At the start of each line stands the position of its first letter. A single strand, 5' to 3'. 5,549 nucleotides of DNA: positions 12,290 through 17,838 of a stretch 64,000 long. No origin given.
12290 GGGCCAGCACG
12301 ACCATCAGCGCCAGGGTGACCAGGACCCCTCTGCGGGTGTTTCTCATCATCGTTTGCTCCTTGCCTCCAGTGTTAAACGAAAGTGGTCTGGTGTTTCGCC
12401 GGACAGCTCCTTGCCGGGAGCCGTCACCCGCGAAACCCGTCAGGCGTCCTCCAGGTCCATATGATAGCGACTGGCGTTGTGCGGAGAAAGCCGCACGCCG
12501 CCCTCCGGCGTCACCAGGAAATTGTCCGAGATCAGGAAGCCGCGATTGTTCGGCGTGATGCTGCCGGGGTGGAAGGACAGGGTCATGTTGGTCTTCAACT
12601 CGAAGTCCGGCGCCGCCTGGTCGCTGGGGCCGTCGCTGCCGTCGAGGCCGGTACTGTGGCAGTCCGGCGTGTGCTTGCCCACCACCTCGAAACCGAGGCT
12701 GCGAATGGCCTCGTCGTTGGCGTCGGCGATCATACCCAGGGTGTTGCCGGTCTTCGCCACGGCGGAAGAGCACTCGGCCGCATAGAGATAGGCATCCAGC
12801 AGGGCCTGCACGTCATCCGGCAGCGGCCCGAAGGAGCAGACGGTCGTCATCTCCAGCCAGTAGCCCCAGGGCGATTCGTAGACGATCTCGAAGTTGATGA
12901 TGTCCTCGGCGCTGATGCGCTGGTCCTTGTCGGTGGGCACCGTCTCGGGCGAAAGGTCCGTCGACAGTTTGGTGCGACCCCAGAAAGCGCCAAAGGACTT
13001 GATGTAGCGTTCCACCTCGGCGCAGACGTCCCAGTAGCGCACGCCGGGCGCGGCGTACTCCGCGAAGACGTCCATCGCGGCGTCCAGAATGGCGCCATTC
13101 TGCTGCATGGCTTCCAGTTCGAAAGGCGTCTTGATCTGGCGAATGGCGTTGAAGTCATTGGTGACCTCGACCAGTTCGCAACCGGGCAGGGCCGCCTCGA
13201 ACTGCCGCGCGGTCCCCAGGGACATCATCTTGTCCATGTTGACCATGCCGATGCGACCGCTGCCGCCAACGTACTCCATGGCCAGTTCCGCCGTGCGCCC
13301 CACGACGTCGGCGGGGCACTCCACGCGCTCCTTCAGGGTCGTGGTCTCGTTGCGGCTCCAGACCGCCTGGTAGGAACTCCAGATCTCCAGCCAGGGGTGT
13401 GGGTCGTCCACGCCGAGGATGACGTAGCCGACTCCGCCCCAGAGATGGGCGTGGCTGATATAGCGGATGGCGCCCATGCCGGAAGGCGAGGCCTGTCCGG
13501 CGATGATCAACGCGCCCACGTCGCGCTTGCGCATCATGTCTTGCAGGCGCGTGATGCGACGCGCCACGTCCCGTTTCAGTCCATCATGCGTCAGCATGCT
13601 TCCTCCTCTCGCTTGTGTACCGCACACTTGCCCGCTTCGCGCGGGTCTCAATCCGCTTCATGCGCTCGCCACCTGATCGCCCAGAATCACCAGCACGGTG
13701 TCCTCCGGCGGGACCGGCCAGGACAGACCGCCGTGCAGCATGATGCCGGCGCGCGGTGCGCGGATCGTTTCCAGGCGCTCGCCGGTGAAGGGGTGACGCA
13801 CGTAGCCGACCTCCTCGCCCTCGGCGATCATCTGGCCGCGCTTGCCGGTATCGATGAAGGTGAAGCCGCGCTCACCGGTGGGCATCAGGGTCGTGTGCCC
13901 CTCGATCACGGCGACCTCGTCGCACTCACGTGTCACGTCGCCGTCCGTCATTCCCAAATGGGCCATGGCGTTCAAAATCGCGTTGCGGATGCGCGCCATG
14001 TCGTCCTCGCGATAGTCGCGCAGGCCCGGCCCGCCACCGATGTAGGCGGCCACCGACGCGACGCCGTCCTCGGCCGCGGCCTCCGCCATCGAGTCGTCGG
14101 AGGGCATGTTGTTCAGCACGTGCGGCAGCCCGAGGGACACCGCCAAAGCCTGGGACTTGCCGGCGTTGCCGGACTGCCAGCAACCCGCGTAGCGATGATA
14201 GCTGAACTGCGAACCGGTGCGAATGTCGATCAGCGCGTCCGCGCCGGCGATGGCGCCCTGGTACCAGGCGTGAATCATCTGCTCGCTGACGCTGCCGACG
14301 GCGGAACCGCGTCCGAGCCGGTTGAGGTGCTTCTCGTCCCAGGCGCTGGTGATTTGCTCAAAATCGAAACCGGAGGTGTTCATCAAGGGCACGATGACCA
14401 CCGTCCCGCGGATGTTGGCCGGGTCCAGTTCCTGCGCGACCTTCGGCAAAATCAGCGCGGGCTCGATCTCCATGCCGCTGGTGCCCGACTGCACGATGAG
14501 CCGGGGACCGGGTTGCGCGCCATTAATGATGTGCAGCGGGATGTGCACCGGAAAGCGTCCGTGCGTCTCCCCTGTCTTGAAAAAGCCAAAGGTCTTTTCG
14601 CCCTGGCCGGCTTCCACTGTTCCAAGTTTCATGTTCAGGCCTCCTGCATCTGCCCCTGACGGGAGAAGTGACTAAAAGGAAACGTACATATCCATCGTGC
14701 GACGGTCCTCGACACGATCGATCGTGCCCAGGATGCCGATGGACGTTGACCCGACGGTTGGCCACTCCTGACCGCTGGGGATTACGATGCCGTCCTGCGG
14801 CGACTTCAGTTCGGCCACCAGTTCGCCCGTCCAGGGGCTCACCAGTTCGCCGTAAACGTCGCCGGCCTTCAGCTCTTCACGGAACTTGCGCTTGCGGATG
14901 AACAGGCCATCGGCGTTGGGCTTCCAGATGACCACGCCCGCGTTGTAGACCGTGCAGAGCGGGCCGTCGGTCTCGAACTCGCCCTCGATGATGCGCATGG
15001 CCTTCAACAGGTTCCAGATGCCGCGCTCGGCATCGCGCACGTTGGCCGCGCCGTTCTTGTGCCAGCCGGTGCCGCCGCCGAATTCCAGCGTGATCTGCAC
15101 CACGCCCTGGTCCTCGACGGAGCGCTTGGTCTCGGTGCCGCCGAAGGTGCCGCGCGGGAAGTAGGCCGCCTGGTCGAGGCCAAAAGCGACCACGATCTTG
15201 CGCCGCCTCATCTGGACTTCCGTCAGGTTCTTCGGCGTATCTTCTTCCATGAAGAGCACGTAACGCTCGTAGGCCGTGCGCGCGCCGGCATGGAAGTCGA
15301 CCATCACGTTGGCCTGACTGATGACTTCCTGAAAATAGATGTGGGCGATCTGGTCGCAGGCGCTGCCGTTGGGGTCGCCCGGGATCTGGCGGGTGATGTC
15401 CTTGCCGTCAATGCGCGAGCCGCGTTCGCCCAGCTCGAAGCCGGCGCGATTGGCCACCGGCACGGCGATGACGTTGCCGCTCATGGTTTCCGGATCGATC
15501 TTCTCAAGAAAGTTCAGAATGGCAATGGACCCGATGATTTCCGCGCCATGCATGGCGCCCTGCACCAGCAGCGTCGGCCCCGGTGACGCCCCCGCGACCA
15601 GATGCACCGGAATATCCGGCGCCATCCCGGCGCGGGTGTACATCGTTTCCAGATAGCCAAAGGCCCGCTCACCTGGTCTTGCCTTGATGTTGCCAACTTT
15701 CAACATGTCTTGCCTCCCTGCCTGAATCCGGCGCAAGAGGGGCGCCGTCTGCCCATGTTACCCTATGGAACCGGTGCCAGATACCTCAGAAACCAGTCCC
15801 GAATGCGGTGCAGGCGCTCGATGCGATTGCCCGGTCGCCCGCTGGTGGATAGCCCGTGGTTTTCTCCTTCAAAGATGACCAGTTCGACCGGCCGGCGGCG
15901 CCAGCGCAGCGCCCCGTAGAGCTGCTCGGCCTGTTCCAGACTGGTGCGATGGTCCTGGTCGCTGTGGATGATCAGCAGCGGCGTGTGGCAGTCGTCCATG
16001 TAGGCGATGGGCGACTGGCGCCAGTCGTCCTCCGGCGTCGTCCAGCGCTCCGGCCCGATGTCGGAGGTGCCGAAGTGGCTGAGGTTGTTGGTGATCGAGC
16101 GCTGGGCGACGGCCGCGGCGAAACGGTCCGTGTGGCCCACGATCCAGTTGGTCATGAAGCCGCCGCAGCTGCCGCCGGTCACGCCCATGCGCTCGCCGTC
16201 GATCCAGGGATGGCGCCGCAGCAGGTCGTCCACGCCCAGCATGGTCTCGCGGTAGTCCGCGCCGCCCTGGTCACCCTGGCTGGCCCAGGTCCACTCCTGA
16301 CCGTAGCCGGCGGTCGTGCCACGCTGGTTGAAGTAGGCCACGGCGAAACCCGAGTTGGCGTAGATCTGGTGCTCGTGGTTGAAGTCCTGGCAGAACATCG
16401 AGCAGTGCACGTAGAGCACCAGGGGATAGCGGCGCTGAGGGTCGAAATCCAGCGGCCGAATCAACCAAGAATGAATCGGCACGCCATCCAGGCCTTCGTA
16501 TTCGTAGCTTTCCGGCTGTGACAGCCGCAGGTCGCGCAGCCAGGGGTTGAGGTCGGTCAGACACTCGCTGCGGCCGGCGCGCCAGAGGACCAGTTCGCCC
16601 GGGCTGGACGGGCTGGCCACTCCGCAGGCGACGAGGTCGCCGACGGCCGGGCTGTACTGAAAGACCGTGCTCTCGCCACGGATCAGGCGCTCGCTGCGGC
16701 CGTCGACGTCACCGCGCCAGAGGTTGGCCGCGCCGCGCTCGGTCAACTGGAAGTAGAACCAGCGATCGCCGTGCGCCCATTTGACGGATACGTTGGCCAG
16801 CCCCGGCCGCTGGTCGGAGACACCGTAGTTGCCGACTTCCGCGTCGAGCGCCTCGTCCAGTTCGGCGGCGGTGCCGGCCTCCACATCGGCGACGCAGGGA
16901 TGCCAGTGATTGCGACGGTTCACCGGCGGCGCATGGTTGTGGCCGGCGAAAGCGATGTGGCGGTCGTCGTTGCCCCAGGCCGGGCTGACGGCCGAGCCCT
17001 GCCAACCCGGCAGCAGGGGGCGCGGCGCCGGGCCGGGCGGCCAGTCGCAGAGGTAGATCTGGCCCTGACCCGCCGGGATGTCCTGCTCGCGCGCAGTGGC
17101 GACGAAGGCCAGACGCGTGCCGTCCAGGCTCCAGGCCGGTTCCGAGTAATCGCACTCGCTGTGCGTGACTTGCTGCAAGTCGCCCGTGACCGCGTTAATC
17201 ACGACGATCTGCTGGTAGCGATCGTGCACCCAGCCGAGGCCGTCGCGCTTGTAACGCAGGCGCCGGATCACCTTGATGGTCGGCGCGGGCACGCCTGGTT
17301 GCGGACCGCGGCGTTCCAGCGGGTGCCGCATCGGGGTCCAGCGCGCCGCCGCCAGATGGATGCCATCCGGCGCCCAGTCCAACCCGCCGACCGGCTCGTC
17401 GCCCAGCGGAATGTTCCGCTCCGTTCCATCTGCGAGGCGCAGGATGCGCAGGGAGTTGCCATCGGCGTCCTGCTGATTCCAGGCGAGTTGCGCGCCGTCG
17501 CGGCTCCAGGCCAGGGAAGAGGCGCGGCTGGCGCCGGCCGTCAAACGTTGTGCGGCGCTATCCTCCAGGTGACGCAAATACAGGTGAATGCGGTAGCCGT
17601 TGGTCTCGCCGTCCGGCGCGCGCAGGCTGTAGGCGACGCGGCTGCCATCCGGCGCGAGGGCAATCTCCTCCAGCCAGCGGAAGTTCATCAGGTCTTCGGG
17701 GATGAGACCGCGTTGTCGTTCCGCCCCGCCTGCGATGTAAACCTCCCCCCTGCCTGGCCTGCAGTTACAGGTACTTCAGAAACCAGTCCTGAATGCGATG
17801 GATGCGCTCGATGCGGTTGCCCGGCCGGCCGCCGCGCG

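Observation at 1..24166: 24-kb, 18-gene unidirectional cluster coupling peptide import to S9, M24 and AstE-like hydrolases, Ldh_2, three PLP enzymes and four PrpD-like proteins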

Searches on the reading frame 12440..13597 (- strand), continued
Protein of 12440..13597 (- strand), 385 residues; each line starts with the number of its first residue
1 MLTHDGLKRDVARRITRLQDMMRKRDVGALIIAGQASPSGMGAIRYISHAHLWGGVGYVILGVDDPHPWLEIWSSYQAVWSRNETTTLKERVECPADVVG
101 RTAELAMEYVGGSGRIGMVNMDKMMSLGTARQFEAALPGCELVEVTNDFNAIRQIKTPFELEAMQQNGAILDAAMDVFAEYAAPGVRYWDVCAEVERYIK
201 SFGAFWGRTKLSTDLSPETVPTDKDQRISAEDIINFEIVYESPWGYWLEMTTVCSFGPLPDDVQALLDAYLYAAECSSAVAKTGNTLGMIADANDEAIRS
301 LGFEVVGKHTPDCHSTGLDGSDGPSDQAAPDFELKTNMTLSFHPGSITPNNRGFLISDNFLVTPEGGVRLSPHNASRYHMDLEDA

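Call 53: search_protein_families(library=pfam, proteins=[L059:6670-7890:+, L060:3005-3730:+], max_evalue=0.00001)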
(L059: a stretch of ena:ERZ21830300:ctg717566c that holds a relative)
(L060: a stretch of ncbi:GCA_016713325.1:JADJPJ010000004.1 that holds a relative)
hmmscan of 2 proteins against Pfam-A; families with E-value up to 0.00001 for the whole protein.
L059:6670-7890:+ (406 aa): 2 families
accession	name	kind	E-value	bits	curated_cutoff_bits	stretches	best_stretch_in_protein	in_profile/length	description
PF05977.19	MFS_3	-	2.7e-34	119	27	1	10-402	6-396/524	Transmembrane secretion effector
PF07690.21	MFS_1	-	1e-29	104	33.4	2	20-250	2-227/347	Major Facilitator Superfamily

L060:3005-3730:+ (241 aa): 3 families
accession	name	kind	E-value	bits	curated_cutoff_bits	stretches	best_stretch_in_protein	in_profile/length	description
PF00106.31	adh_short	-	2.8e-47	161.1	26.6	1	9-193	1-186/195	short chain dehydrogenase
PF13561.12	adh_short_C2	-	5.2e-33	115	27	1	15-196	1-182/236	Enoyl-(Acyl carrier protein) reductase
PF08659.16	KR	-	8.5e-15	55.6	22.6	1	12-153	4-145/180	KR domain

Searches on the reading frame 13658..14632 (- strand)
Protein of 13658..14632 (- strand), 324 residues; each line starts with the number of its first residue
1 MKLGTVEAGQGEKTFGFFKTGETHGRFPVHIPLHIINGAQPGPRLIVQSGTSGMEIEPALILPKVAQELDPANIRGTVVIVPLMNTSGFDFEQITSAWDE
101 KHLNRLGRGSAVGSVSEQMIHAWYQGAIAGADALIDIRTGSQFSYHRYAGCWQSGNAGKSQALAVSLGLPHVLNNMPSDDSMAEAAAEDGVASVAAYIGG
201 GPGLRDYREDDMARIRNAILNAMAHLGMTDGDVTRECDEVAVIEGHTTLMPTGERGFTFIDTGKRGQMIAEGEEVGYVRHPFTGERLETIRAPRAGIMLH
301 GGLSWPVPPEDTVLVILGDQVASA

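Call 5: search_protein_families(library=pfam, proteins=[window:13658-14632:-])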
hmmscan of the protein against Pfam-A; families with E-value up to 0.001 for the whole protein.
window:13658-14632:- (324 aa): 1 family
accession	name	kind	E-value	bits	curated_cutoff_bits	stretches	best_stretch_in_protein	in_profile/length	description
PF24827.1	AstE_AspA_cat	-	9.8e-16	58.3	25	1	41-226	1-192/192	Succinylglutamate desuccinylase/Aspartoacylase catalytic domain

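Call 9: search_protein_families(library=ncbifam, proteins=[window:13658-14632:-], max_evalue=0.00001)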
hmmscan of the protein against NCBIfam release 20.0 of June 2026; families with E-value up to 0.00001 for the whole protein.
window:13658-14632:- (324 aa): 1 family
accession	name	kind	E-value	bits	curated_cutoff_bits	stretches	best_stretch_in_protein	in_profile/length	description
TIGR02994.1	ectoine_eutE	equivalog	2e-16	59.9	402.7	1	29-297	35-305/325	N(2)-acetyl-L-2,4-diaminobutanoate deacetylase DoeB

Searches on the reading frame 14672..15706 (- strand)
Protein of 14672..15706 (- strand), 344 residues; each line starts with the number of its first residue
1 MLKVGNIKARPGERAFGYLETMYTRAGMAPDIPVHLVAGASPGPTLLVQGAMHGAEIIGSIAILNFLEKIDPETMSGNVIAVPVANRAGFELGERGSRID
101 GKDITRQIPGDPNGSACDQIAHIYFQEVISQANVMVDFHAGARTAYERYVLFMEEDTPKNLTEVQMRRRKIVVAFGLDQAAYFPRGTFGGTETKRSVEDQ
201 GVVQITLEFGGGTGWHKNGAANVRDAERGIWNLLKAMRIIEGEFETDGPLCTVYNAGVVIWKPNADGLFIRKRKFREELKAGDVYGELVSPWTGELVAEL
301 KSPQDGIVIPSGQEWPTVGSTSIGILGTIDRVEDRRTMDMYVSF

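Call 5: search_protein_families(library=pfam, proteins=[window:14672-15706:-])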
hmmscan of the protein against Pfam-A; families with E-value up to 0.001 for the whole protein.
window:14672-15706:- (344 aa): 1 family
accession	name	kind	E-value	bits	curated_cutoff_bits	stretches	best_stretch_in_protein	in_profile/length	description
PF24827.1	AstE_AspA_cat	-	7.5e-21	75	25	1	42-226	1-184/192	Succinylglutamate desuccinylase/Aspartoacylase catalytic domain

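Call 9: search_protein_families(library=ncbifam, proteins=[window:14672-15706:-], max_evalue=0.00001)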
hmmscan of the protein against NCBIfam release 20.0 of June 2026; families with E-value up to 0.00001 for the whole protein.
window:14672-15706:- (344 aa): 1 family
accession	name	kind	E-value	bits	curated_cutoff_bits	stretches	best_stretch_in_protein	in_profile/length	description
TIGR02994.1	ectoine_eutE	equivalog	1.4e-28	99.8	402.7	1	17-309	19-307/325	N(2)-acetyl-L-2,4-diaminobutanoate deacetylase DoeB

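Call 20: search_solved_structures(query=window:14672-15706:-, max_evalue=0.001)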
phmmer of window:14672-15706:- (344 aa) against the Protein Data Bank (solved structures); distinct sequences matched with E-value up to 0.001: 6.
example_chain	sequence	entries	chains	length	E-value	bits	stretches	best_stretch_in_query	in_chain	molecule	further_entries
3cdx_A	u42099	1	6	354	2e-28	102.5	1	29-286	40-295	Succinylglutamatedesuccinylase/aspartoacylase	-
3na6_A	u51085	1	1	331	3.7e-23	85.2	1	17-310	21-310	Succinylglutamate desuccinylase/aspartoacylase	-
6twm_A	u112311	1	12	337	3.6e-22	82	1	31-310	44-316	N-acetyl-L-2,4-diaminobutyric acid deacetylase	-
6twl_A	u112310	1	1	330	4.5e-22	81.6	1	31-310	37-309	N-acetyl-L-2,4-diaminobutyric acid deacetylase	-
2qj8_A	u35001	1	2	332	3e-12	49.3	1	38-288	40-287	Mlr6093 protein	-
3fmc_A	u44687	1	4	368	9.6e-07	31.3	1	25-91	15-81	Putative succinylglutamate desuccinylase / aspartoacylase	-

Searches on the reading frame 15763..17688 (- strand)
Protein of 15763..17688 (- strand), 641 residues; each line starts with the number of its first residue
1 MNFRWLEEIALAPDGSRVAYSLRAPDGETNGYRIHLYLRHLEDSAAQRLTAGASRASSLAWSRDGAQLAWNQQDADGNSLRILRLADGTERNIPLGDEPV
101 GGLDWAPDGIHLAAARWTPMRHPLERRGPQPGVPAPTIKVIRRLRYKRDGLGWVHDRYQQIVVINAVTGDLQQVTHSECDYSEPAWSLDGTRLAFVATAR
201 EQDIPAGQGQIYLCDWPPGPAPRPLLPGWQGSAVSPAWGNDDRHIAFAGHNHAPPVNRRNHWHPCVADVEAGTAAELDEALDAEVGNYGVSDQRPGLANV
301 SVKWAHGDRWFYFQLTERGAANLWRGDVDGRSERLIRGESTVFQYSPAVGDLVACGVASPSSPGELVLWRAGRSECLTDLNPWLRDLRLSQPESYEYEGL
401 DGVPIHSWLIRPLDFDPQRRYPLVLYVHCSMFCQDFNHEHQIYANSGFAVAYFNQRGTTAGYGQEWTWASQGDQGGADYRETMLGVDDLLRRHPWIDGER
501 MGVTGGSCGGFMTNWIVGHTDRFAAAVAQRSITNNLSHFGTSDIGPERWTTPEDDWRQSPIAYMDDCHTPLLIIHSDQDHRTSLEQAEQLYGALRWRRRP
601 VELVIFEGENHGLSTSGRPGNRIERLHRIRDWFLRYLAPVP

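Call 5: search_protein_families(library=pfam, proteins=[window:15763-17688:-])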
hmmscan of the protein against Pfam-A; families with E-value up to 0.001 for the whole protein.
window:15763-17688:- (641 aa): 6 families
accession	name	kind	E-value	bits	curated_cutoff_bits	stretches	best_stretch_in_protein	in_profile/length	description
PF00326.27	Peptidase_S9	-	5.8e-43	147.3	22.6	1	435-637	2-210/213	Prolyl oligopeptidase family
PF07676.18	PD40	-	2.6e-10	40.4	20.9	0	172-212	2-37/38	WD40-like Beta Propeller Repeat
PF02129.25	Peptidase_S15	-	9.9e-07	29.1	23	1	401-534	1-131/262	X-Pro dipeptidyl-peptidase (S15 family)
PF05448.18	AXE1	-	1e-06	28.2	21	1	386-528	48-205/321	Acetyl xylan esterase (AXE1)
PF01738.24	DLH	-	5.1e-06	26.7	21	1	491-619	89-194/217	Dienelactone hydrolase family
PF20434.5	BD-FAE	-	3.5e-05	23.8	26.8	0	556-594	177-215/215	BD-FAE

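Call 27: search_protein_families(library=ncbifam, proteins=[window:15763-17688:-], max_evalue=0.00001)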
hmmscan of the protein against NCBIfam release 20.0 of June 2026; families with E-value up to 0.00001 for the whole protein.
window:15763-17688:- (641 aa): 5 families
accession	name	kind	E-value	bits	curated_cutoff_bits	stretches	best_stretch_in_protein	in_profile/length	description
NF053518.1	DipepPtdsDpp5Prph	equivalog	2.1e-49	168.6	900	1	7-637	15-654/655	dipeptidyl-peptidase Dpp5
NF033523.0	lasso_peptidase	equivalog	2.9e-41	142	400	2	351-637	334-637/638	Atxe2 family lasso peptide isopeptidase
TIGR02800.1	propeller_TolB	equivalog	2.3e-14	53.2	343.15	1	156-250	256-342/418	Tol-Pal system beta propeller repeat protein TolB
NF050058.1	e_dPHAscl_type1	hypoth_equivalog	1.6e-09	37.6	150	1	419-590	20-200/276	extracellular catalytic domain type 1 short-chain-length polyhydroxyalkanoate depolymerase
NF002183.0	PRK01029.1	equivalog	8.9e-08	31.6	405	0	181-248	283-344/429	Tol-Pal system protein TolB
